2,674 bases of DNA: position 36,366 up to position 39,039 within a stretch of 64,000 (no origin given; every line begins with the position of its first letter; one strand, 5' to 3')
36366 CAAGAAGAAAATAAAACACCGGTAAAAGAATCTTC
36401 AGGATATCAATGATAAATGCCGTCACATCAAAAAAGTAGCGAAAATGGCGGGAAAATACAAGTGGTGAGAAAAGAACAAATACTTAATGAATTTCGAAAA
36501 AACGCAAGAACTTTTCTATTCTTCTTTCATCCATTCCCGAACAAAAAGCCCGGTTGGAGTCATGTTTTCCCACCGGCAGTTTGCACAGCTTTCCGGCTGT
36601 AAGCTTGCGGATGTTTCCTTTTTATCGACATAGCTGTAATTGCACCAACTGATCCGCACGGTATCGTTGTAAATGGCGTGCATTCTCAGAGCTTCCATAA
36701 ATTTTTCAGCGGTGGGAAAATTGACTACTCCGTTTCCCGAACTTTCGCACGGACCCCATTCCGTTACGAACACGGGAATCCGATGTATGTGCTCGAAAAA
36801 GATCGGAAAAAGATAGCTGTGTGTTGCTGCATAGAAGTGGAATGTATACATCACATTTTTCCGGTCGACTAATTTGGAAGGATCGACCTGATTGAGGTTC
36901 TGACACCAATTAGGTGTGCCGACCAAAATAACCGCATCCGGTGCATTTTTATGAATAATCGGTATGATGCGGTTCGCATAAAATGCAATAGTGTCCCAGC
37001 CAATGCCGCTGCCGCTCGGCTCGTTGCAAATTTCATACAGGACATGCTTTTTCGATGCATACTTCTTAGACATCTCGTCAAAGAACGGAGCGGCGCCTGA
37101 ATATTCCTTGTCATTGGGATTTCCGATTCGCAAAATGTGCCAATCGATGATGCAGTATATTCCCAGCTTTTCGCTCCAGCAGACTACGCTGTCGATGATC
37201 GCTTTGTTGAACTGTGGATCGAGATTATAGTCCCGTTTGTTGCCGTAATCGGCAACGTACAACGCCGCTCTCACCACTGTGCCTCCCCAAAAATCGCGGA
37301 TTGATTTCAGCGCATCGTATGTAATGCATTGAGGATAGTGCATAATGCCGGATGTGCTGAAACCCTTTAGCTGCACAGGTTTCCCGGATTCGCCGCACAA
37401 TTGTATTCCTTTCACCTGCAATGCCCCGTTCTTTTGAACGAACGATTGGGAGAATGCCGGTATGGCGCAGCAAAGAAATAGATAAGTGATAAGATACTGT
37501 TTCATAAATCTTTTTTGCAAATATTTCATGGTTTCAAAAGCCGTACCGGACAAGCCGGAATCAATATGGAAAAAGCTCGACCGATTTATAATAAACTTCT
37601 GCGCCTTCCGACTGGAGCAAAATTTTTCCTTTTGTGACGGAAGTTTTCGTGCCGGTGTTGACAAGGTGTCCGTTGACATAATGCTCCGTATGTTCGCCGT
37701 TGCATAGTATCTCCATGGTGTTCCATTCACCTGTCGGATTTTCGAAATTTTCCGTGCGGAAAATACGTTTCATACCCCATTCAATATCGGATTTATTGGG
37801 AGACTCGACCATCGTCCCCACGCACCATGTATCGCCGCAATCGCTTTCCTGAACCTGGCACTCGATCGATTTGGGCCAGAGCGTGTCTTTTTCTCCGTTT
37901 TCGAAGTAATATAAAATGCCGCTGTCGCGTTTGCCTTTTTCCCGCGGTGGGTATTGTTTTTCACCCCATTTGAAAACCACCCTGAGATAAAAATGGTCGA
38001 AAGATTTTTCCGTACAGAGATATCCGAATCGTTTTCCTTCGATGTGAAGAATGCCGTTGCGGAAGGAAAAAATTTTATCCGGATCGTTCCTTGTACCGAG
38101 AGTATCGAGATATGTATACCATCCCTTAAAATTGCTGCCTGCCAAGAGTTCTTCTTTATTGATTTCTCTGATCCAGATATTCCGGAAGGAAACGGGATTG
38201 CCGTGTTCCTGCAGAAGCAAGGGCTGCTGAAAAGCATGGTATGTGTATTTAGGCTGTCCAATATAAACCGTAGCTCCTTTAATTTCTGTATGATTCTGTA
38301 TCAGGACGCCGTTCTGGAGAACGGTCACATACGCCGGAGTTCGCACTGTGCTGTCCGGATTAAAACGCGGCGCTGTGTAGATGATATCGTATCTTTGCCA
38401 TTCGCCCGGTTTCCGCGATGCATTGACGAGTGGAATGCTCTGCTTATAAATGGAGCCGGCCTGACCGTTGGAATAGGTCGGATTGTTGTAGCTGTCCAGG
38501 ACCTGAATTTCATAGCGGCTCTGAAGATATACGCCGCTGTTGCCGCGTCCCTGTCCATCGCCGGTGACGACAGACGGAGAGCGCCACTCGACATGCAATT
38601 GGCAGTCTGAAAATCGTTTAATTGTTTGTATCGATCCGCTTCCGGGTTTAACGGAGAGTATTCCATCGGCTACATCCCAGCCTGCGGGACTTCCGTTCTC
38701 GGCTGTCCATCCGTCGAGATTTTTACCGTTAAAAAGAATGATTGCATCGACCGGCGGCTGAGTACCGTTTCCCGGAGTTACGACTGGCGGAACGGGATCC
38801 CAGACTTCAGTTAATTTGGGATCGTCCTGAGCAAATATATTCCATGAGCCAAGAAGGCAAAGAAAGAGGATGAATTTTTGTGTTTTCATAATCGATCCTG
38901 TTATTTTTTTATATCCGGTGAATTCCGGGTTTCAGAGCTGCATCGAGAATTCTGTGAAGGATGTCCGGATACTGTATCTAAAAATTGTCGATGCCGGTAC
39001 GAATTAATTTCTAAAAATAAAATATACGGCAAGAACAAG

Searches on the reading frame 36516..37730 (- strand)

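Call 53: search_protein_families(library=pfam, proteins=[window:36516-37730:-], max_evalue=0.0001)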
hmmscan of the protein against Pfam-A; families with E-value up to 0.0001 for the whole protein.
window:36516-37730:- (404 aa): 1 family
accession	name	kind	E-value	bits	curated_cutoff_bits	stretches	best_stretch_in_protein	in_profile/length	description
PF00150.24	Cellulase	-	1.6e-44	152.9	23.5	1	113-367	2-268/272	Cellulase (glycosyl hydrolase family 5)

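Call 54: search_protein_families(library=ncbifam, proteins=[window:36516-37730:-], max_evalue=0.001)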
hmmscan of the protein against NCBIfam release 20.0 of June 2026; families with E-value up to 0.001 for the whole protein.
window:36516-37730:- (404 aa): 0 families

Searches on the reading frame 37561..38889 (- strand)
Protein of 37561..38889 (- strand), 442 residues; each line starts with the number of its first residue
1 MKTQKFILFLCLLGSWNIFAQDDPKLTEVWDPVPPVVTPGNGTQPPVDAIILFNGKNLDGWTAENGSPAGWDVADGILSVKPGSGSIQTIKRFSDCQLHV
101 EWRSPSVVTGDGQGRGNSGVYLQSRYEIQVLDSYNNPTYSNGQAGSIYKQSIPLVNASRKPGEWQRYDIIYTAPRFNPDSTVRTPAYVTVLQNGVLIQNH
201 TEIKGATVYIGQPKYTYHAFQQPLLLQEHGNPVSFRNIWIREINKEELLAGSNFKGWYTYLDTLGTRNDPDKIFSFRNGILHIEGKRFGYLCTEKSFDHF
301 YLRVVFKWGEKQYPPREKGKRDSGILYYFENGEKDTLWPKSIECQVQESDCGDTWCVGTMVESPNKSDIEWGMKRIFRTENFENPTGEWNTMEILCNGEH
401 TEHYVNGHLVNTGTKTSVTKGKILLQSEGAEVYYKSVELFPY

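Call 53: search_protein_families(library=pfam, proteins=[window:37561-38889:-], max_evalue=0.0001)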
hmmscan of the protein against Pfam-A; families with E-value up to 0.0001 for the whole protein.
window:37561-38889:- (442 aa): 1 family
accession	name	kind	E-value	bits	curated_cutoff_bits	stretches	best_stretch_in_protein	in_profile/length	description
PF06439.18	3keto-disac_hyd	-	1.4e-76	257.2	26.8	2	49-241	2-187/187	3-keto-disaccharide hydrolase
